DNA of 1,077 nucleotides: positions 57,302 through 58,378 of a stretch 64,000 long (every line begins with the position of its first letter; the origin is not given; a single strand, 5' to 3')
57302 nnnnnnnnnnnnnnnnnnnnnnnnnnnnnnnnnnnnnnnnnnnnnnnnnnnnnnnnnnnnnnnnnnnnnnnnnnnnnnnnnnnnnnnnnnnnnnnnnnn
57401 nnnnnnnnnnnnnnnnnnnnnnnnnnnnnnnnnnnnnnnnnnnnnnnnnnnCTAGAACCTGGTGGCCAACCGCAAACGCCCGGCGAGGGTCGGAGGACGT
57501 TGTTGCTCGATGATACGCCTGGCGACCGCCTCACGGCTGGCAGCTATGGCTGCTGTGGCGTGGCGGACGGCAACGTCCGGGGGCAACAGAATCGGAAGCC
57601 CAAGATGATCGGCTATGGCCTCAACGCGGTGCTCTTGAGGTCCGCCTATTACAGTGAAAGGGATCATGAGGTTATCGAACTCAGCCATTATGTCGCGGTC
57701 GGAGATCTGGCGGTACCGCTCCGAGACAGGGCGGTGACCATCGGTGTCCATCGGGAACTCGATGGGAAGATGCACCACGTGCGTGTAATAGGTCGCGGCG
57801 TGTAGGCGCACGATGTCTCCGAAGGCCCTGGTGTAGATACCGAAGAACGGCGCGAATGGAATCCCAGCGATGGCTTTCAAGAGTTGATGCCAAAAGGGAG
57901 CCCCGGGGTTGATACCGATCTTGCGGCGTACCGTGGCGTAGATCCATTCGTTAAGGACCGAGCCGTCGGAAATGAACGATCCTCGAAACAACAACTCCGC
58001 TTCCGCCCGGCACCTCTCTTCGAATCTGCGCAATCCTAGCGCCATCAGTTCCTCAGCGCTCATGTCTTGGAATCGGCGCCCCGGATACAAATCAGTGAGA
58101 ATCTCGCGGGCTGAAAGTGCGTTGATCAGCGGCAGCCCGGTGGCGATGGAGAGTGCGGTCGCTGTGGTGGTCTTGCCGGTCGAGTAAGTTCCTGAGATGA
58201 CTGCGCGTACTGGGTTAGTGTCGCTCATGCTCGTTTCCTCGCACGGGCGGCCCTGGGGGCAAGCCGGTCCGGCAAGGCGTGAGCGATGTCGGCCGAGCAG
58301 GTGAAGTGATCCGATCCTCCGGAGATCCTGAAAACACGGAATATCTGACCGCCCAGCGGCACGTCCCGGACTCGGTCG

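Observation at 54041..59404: AvrD-like enzyme, P-loop ATPase and MacB-type ABC exporter: candidate small-molecule synthesis and export locus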

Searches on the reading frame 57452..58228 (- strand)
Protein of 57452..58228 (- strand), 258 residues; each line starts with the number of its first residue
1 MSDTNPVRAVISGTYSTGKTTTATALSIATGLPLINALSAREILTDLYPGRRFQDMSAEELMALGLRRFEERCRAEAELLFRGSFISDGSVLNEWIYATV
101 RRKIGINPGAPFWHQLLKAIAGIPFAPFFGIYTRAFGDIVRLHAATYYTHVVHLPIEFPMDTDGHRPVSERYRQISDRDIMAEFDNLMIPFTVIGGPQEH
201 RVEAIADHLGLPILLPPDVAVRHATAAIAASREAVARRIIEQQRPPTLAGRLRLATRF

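Call 3: search_protein_families(library=pfam, proteins=[window:57452-58228:-], max_evalue=0.01)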
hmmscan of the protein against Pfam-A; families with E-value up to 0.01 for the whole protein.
window:57452-58228:- (258 aa): 1 family
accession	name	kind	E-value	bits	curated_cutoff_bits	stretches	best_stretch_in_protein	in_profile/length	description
PF13521.12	AAA_28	-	1.7e-13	51.6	27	1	9-199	2-162/164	AAA domain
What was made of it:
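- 57452..58228 (-): MmyX/MmyK-type P-loop kinase-like protein (258 aa, AAA_28), translationally coupled to the synthase by an ATGA overlap. Pfam AAA_28 at 51.6 bits (call 3).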

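Call 4: search_protein_families(library=ncbifam, proteins=[window:57452-58228:-], max_evalue=0.01)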
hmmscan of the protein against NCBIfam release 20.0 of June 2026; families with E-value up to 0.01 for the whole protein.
window:57452-58228:- (258 aa): 0 families

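Call 7: search_solved_structures(query=window:57452-58228:-, max_evalue=1)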
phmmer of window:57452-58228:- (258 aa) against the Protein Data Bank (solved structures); distinct sequences matched with E-value up to 1: 5.
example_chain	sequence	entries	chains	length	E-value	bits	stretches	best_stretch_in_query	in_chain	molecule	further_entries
1ltb_A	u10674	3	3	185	0.66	12.8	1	104-166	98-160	HEAT-LABILE ENTEROTOXIN, SUBUNIT A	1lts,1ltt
1lta_A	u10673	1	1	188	0.68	12.7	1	104-166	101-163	HEAT-LABILE ENTEROTOXIN, SUBUNIT A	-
1ltg_A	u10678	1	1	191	0.71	12.7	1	104-166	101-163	HEAT-LABILE ENTEROTOXIN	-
1lti_A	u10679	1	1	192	0.71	12.6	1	104-166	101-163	HEAT LABILE ENTEROTOXIN TYPE I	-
2rhm_A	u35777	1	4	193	0.78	12.5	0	6-46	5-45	Putative kinase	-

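Call 30: find_related_loci(query=A3, collection=genome_contigs, flank=10000)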
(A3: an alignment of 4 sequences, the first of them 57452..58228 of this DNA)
Query A3 (258 aa) in genome_contigs; peptide patterns used: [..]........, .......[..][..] (x = any residue, [..] = any of these).
260 stretches matched a pattern; 230 encode a relative of the query (tblastn E <= 1e-3); the best 80 are kept; 80 distinct loci.
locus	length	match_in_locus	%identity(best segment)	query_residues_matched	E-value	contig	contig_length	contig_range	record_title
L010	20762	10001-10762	80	5-258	8e-135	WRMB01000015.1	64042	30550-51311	MAG: Micrococcales bacterium isolate Th196P3bin61 Ga0099364_10000545, whole genome shotgun sequence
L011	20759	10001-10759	61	7-258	6e-98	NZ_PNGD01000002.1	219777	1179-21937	Streptococcus sp. UMB0029 ERR1203613.17957_1_25.2, whole genome shotgun sequence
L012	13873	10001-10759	60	7-258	7e-98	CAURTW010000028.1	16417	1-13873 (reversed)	MAG TPA_asm: uncultured Streptococcus sp. isolate ERR9969132_bin.36_MetaWRAP_v1.3_MAG genome assembly, contig: ERZ216157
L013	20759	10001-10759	60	7-258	1e-97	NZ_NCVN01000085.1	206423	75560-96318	Streptococcus mitis strain B_009152_10 s_mitis_RS_009152_10_ID_1, whole genome shotgun sequence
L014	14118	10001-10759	60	7-258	7e-98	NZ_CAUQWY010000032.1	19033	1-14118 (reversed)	MAG: uncultured Streptococcus sp. isolate ERR9968845_bin.8_MetaWRAP_v1.3_MAG ERZ21616038.275, whole genome shotgun seque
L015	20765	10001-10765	58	5-258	7e-98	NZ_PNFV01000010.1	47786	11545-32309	Limosilactobacillus pontis strain UMB0683 .21837_8_53.10, whole genome shotgun sequence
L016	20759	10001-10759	60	7-258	7e-98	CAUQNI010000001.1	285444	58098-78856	MAG TPA_asm: uncultured bacterium isolate ERR9968907_bin.13_MetaWRAP_v1.3_MAG genome assembly, contig: ERZ21616061.12, w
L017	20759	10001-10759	60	7-258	1e-97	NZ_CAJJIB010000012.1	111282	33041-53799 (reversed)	Streptococcus mitis isolate Streptococcus mitis, whole genome shotgun sequence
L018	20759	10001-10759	60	7-258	8e-98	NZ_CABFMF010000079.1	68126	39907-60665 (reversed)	Uncultured Streptococcus sp., whole genome shotgun sequence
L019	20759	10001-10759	60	7-258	8e-98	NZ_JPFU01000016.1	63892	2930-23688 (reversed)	Streptococcus mitis strain SK629 gsmSK629.contig.15_1, whole genome shotgun sequence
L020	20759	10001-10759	60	7-258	2e-97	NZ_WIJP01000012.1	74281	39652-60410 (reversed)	Streptococcus mitis strain SM10 NODE_12_length_74281_cov_24.120587, whole genome shotgun sequence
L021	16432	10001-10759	60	7-258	2e-97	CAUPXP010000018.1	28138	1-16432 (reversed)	MAG TPA_asm: Streptococcus mitis isolate ERR9968947_bin.12_MetaWRAP_v1.3_MAG genome assembly, contig: ERZ21616078.272, w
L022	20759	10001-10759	60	7-258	2e-97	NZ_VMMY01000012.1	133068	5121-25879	Streptococcus sp. 5346 5346-99_S28_L001_R1_001_(paired)_contig_12, whole genome shotgun sequence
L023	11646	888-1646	60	7-258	2e-97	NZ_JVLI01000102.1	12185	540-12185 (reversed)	Streptococcus pseudopneumoniae strain 330_SPSE 458_12185_292570, whole genome shotgun sequence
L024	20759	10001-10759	60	7-258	2e-97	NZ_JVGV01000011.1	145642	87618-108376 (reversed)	Streptococcus pseudopneumoniae strain 445_SPSE 328_145642_4712791_83+,...,173+, whole genome shotgun sequence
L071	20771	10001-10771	53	1-257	7e-84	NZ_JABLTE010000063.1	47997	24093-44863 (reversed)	Nocardia barduliensis strain 335427 NODE_63_length_47997_cov_12.4756, whole genome shotgun sequence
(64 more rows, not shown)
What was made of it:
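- Tried and rejected: It was solved by probing with the kinase alignment (call 30).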

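Call 39: find_homologous_proteins(query=window:57452-58228:-)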
Query window:57452-58228:- (258 aa): 597 proteins with E <= 0.001 among 4888 candidates; the best 120 are listed.
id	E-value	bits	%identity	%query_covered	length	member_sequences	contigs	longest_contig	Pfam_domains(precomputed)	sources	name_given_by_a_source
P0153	1.9e-167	573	100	100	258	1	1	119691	PF13521.13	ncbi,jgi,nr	ncbi:MAG: ATP-binding protein [Bifidobacteriaceae bacterium]|jgi:hypothetical protein|nr:ATP-binding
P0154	6.3e-128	444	80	98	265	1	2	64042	PF13521.13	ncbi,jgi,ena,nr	ncbi:MAG: ATP-binding protein [Micrococcales bacterium]|nr:ATP-binding protein [Micrococcales bacter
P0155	1.4e-110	387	78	87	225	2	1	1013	PF13521.13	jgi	-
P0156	5.5e-94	332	58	100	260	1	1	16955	PF13521.13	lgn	-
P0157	5.1e-93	329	60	99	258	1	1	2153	PF13521.13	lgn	-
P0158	2.8e-92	327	60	100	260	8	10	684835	PF13521.13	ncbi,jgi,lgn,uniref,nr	ncbi:AAA family ATPase [Listeria fleischmannii]|jgi:cytidylate kinase|uniref:AAA family ATPase n=1 T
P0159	9.1e-92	325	57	100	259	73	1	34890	PF13521.13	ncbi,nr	ncbi:ATP-binding protein [Lactiplantibacillus plantarum]|nr:ATP-binding protein [Lactiplantibacillus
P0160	2.5e-91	324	58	99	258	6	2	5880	PF13521.13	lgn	-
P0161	2.7e-91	324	87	65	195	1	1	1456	PF13521.13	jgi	jgi:hypothetical protein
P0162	3.4e-91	323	61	98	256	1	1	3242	PF13521.13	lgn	-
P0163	1.0e-90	322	58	99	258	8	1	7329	PF13521.13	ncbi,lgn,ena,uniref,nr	ncbi:AAA family ATPase [Limosilactobacillus gastricus]|uniref:AAA family ATPase n=1 Tax=Limosilactob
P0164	1.1e-90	322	59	98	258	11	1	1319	PF13521.13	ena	-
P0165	2.0e-90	321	57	99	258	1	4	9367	PF13521.13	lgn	-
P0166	3.6e-90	320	58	99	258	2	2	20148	PF13521.13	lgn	-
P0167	7.1e-90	319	61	97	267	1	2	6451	PF13521.13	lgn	-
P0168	1.1e-89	318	58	98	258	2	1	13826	PF13521.13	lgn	-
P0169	1.2e-89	318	62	98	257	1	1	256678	PF13521.13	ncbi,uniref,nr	ncbi:AAA family ATPase [Enterococcus sp. RIT-PI-f]|uniref:AAA family ATPase n=1 Tax=Enterococcus sp.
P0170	1.5e-89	318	59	98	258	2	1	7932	PF13521.13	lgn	-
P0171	1.8e-89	318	59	98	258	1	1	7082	PF13521.13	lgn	-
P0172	3.9e-89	317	57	98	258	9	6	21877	PF13521.13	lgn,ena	-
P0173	4.4e-89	316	62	97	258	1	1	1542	PF13521.13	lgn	-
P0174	4.7e-89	316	60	98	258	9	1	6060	PF13521.13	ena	-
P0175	5.1e-89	316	60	97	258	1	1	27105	PF13521.13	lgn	-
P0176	7.6e-89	316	59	98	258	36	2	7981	PF13521.13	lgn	-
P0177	8.1e-89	316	58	97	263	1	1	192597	PF13521.13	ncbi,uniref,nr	ncbi:AAA family ATPase [Sporolactobacillus sp. CQH2019]|uniref:AAA family ATPase n=1 Tax=Sporolactob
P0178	1.5e-88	315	61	99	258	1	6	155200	PF13521.13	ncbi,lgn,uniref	ncbi:ATP/GTP-binding protein [Cellulomonas sp. Y8]|uniref:ATP/GTP-binding protein n=1 Tax=Cellulomon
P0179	2.6e-88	314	56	100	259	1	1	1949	PF13521.13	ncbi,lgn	-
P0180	4.6e-88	313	58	100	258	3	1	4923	PF13521.13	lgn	-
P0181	1.1e-87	312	57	97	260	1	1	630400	PF13521.13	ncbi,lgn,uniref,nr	ncbi:AAA family ATPase [Lactobacillus sp. ESL0679]|uniref:AAA family ATPase n=1 Tax=Lactobacillus sp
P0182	1.1e-87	312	57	98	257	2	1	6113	PF13521.13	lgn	-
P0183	1.6e-87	311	57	99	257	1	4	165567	PF13521.13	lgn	-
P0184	2.6e-87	311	57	98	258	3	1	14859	PF13521.13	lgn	-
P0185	2.6e-87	311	58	98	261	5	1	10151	PF13521.13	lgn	-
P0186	4.4e-87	310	58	98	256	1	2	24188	PF13521.13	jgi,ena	-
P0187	5.8e-87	309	56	100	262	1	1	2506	PF13521.13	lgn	-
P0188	6.0e-87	309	58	99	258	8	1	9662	PF13521.13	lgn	-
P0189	7.3e-87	309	61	100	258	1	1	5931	PF13521.13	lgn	-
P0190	8.1e-87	309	59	98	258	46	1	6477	PF13521.13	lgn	-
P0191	8.7e-87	309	57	97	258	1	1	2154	PF13521.13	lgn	-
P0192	1.3e-86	308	58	99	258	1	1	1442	PF13521.13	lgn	-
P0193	2.3e-86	307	58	98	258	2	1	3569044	PF13521.13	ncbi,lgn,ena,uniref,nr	ncbi:hypothetical protein DOK67_0000908 [Enterococcus sp. DIV0212c]|uniref:AAA family ATPase n=1 Tax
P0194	2.4e-86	307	57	99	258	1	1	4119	PF13521.13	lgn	-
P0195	2.9e-86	307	57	98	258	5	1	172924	PF13521.13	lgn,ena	-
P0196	5.0e-86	306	59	97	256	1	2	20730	PF13521.13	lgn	-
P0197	5.0e-86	306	59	98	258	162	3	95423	PF13521.13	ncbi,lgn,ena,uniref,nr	ncbi:AAA family ATPase [uncultured Streptococcus sp.]|uniref:AAA family ATPase n=1 Tax=uncultured St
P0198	6.7e-86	306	60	92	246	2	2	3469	PF13521.13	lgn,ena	-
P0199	6.8e-86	306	58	97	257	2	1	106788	PF13521.13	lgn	-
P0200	7.0e-86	306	60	97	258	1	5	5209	PF13521.13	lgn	-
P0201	8.3e-86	306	57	97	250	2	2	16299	PF13521.13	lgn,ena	-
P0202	8.7e-86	306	58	98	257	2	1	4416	PF13521.13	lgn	-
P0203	9.0e-86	306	60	97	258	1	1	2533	PF13521.13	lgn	-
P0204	9.8e-86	305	57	98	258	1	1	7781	PF13521.13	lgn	-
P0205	1.3e-85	305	57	98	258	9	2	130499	PF13521.13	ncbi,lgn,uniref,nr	ncbi:hypothetical protein RU86_GL000308 [Lactococcus piscium]|uniref:NadR/Ttd14 AAA domain-containin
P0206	1.5e-85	305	59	97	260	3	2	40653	PF13521.13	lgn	-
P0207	1.7e-85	305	57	98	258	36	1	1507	PF13521.13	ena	-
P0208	1.7e-85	305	60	100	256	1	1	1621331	PF13521.13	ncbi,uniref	ncbi:ATP/GTP-binding protein [Luethyella okanaganae]|uniref:ATP-binding protein n=1 Tax=Luethyella o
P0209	2.2e-85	304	58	97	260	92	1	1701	PF13521.13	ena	-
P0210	2.6e-85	304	58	98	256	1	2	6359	PF13521.13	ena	-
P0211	2.8e-85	304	56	98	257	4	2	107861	PF13521.13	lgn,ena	-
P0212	3.0e-85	304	57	98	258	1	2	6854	PF13521.13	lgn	-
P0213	3.7e-85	304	57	98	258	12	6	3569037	PF13521.13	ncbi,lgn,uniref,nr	ncbi:AAA family ATPase [Candidatus Enterococcus lemimoniae]|uniref:NadR/Ttd14 AAA domain-containing 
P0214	5.4e-85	303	56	99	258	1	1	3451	PF13521.13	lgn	-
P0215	6.0e-85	303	55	99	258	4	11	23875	PF13521.13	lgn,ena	-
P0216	7.2e-85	303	56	98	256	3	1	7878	PF13521.13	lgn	-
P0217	1.6e-84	301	56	98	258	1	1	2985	PF13521.13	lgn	-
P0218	1.8e-84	301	57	97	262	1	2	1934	PF13521.13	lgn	-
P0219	2.0e-84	301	59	97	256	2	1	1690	PF13521.13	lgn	-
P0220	2.3e-84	301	56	98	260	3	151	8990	PF13521.13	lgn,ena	-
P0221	2.7e-84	301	56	98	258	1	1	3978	PF13521.13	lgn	-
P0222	7.6e-84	299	57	98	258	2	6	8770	PF13521.13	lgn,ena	-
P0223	8.2e-84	299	60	97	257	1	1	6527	PF13521.13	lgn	-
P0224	8.3e-84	299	55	100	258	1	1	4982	PF13521.13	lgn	-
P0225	8.7e-84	299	59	97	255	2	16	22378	PF13521.13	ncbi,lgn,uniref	ncbi:MAG: ATP-binding protein [Lentilactobacillus hilgardii]|uniref:ATP/GTP-binding protein n=1 Tax=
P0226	1.0e-83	299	54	99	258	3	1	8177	PF13521.13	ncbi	ncbi:MAG: AAA family ATPase [Culicoidibacterales bacterium]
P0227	1.2e-83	299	56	97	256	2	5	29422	PF13521.13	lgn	-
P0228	1.4e-83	298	57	97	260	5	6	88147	PF13521.13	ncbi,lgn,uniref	ncbi:MAG: AAA family ATPase [Liquorilactobacillus sp.]|uniref:AAA family ATPase n=1 Tax=Liquorilacto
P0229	1.6e-83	298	56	97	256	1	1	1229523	PF13521.13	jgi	jgi:hypothetical protein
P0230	3.2e-83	297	57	100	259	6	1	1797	PF13521.13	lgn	-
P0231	3.8e-83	297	54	98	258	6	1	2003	PF13521.13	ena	-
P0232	6.5e-83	296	56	97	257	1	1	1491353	PF13521.13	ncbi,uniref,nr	ncbi:AAA family ATPase [Fructilactobacillus carniphilus]|uniref:AAA family ATPase n=1 Tax=Fructilact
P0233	7.8e-83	296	57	97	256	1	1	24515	PF13521.13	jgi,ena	-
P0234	9.2e-83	296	59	96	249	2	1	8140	PF13521.13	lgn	-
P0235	1.9e-82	295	58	99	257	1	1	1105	PF13521.13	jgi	jgi:predicted ATPase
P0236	2.5e-82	294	60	95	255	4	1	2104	PF13521.13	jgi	-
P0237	2.9e-82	294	60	91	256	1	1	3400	PF13521.13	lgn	-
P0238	8.1e-82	293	58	97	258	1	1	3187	PF13521.13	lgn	-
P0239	8.1e-82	293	60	97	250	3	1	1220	PF13521.13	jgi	jgi:hypothetical protein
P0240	2.0e-81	291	59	100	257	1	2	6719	PF13521.13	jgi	jgi:nicotinamide riboside kinase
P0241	5.1e-81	290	62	86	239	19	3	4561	PF13521.13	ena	-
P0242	8.3e-81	289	55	97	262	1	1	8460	PF13521.13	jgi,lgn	jgi:hypothetical protein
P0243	2.3e-80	288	55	97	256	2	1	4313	PF13521.13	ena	-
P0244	2.6e-80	288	56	97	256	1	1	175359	PF13521.13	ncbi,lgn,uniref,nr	ncbi:AAA family ATPase [Fructilactobacillus florum]|uniref:NadR/Ttd14 AAA domain-containing protein 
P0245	6.0e-80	286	55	99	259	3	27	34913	PF13521.13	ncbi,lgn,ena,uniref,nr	ncbi:AAA family ATPase [Lactobacillus agilis]|uniref:AAA family ATPase n=1 Tax=Ligilactobacillus agi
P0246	1.1e-79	286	57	100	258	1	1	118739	PF13521.13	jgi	jgi:hypothetical protein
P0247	1.2e-79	285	58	94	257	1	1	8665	PF13521.13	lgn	-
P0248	4.2e-79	284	59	97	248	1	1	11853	PF13521.13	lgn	-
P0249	4.5e-79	284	54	98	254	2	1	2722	PF13521.13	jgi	jgi:nicotinamide riboside kinase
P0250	4.9e-79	283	55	97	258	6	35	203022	PF13521.13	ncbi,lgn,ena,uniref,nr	ncbi:AAA family ATPase [Leuconostoc gelidum subsp. gasicomitatum]|uniref:AAA family ATPase n=2 Tax=L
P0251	2.9e-78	281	58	91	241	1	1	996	PF13521.13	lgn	-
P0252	7.1e-78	280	53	99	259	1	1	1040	PF13521.13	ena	-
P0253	1.5e-77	279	54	100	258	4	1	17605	PF13521.13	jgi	jgi:nicotinamide riboside kinase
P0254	4.8e-77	277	59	91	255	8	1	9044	PF13521.13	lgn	-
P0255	7.3e-77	276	54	97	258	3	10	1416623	PF13521.13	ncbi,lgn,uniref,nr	ncbi:ATP-binding protein [Fructilactobacillus lindneri]|uniref:NadR/Ttd14 AAA domain-containing prot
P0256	8.3e-77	276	52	99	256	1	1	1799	PF13521.13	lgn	-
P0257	9.0e-77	276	53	100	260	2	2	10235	PF13521.13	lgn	-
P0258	1.4e-76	275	53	97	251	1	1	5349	PF13521.13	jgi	jgi:AAA domain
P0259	2.2e-76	275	52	98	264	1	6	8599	PF13521.13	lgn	-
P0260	3.5e-76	274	53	98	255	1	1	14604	PF13521.13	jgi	jgi:nicotinamide riboside kinase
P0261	4.3e-76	274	52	100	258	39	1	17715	PF13521.13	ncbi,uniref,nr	ncbi:ATP/GTP-binding protein [Nocardia araoensis]|uniref:ATP/GTP-binding protein n=1 Tax=Nocardia ar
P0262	9.0e-76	273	51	98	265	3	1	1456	PF13521.13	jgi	-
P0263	9.2e-76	273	51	99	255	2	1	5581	PF13521.13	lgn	-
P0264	1.1e-75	272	52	97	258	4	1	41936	PF13521.13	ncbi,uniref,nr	ncbi:ATP/GTP-binding protein [Nocardia wallacei]|uniref:ATP/GTP-binding protein n=1 Tax=Nocardia wal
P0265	2.2e-75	272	52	98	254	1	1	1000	PF13521.13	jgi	jgi:nicotinamide riboside kinase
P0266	2.3e-75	271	52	98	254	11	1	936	PF13521.13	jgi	jgi:hypothetical protein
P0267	3.2e-75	271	50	98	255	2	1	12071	PF13521.13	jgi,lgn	jgi:nicotinamide riboside kinase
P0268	9.5e-75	269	61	79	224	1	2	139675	PF13521.13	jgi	jgi:hypothetical protein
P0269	1.0e-74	269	51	98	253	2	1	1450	PF13521.13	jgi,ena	jgi:nicotinamide riboside kinase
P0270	1.8e-74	269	52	98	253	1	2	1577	PF13521.13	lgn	-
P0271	2.1e-74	268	50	100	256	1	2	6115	PF13521.13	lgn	-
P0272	4.3e-74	267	52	98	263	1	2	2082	PF13521.13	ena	-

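Call 46: predict_structure(alignment_id=A5)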
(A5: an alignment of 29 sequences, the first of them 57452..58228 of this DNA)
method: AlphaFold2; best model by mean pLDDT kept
length: 258 residues; sequences in the alignment: 29
mean_pLDDT: 91.1   pTM: 0.89
mean pLDDT of the five models: 91.1, 90.8, 90.0, 89.9, 89.4
residues with pLDDT >= 90: 175; 70-90: 74; 50-70: 6; < 50: 3
segments of 3 or more residues with pLDDT < 50: 1-3
pLDDT, mean of each block of 10 residues (from residue 1): 78 92 98 95 91 87 95 96 93 94 86 87 91 96 96 92 68 94 95 97 98 98 96 88 84 79
secondary structure, 60 per line:
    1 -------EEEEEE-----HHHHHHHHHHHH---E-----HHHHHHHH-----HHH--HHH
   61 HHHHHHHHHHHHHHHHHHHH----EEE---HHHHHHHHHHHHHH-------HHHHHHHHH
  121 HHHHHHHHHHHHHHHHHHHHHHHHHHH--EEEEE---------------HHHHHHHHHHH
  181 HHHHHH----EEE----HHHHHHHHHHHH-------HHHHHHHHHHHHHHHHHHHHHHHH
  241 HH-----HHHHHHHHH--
elements in order: E8-13 H19-30 H40-47 H58-80 E85-87 H91-104 H112-147 E150-154 H170-186 E191-193 H198-209 H217-242 H248-256

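Call 49: search_protein_families(library=pfam, proteins=[L013:5525-6223:+, L013:6639-8411:+, L013:8389-8994:+, L013:9081-9986:+, L013:13819-14403:-, L013:14372-15382:-, L013:15339-16424:-, L013:16376-17803:+], max_evalue=0.001)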
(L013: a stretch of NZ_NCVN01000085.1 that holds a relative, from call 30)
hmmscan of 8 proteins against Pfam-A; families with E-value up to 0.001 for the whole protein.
L013:5525-6223:+ (232 aa): 1 family
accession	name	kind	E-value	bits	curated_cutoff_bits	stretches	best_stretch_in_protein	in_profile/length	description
PF19804.4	DUF6287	-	0.00025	20.7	26.3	1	153-177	10-34/34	Domain of unknown function (DUF6287)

L013:6639-8411:+ (590 aa): 1 family
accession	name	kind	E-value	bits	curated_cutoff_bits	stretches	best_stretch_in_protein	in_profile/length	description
PF02518.31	HATPase_c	-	5.6e-05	24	26.4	1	496-579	6-109/111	Histidine kinase-, DNA gyrase B-, and HSP90-like ATPase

L013:8389-8994:+ (201 aa): 2 families
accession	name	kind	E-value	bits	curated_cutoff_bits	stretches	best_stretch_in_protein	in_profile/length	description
PF00196.25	GerE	-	1e-17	63.9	23.5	1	138-193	2-57/57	Bacterial regulatory proteins, luxR family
PF00072.30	Response_reg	-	3.8e-14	53.2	30.2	1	5-112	2-106/111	Response regulator receiver domain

L013:9081-9986:+ (301 aa): 1 family
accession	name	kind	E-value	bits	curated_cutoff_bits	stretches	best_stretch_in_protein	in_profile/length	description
PF05655.16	AvrD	-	1.4e-18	67.8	25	1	7-274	5-311/331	Pseudomonas avirulence D protein (AvrD)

L013:13819-14403:- (194 aa): 1 family
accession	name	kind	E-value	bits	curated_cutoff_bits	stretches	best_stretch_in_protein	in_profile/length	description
PF00857.26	Isochorismatase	-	6.5e-31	108.2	27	1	15-187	1-175/175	Isochorismatase domain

L013:14372-15382:- (336 aa): 5 families
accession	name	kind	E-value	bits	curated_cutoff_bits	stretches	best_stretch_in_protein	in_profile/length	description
PF01207.24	Dus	-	2.5e-89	299.9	20.4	1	31-332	2-303/311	Dihydrouridine synthase (Dus)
PF00724.26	Oxidored_FMN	-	8.8e-06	25.6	27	0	186-257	264-337/342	NADH:flavin oxidoreductase / NADH oxidase family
PF00977.27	His_biosynth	-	6.5e-05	22.9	23.6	1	198-277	60-136/228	Histidine biosynthesis protein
PF04131.20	NanE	-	0.00014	21.5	27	1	164-244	98-175/192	Putative N-acetylmannosamine-6-phosphate epimerase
PF01070.24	FMN_dh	-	0.00082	18.9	24.9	0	143-246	210-306/350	FMN-dependent dehydrogenase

L013:15339-16424:- (361 aa): 1 family
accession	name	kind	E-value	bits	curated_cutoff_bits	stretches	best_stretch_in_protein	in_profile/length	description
PF01430.24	HSP33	-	7.1e-88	295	21.4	1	73-349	1-273/273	Hsp33 protein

L013:16376-17803:+ (475 aa): 4 families
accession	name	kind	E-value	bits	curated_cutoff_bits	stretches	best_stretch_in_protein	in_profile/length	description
PF05043.19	Mga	-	1.1e-30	106.5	21.1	1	81-160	6-87/87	Mga helix-turn-helix domain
PF08279.18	HTH_11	-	2.1e-07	31.1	25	0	95-133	4-43/55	HTH domain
PF12802.13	MarR_2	-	2.4e-05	24.9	27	0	14-53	7-47/61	MarR family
PF01022.26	HTH_5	-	0.00026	21.2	22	0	98-129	9-39/47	Bacterial regulatory protein, arsR family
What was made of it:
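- On Bce-type peptide-antibiotic sensing/resistance module: In Firmicute relatives the regulator is LuxR-type (call 49).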
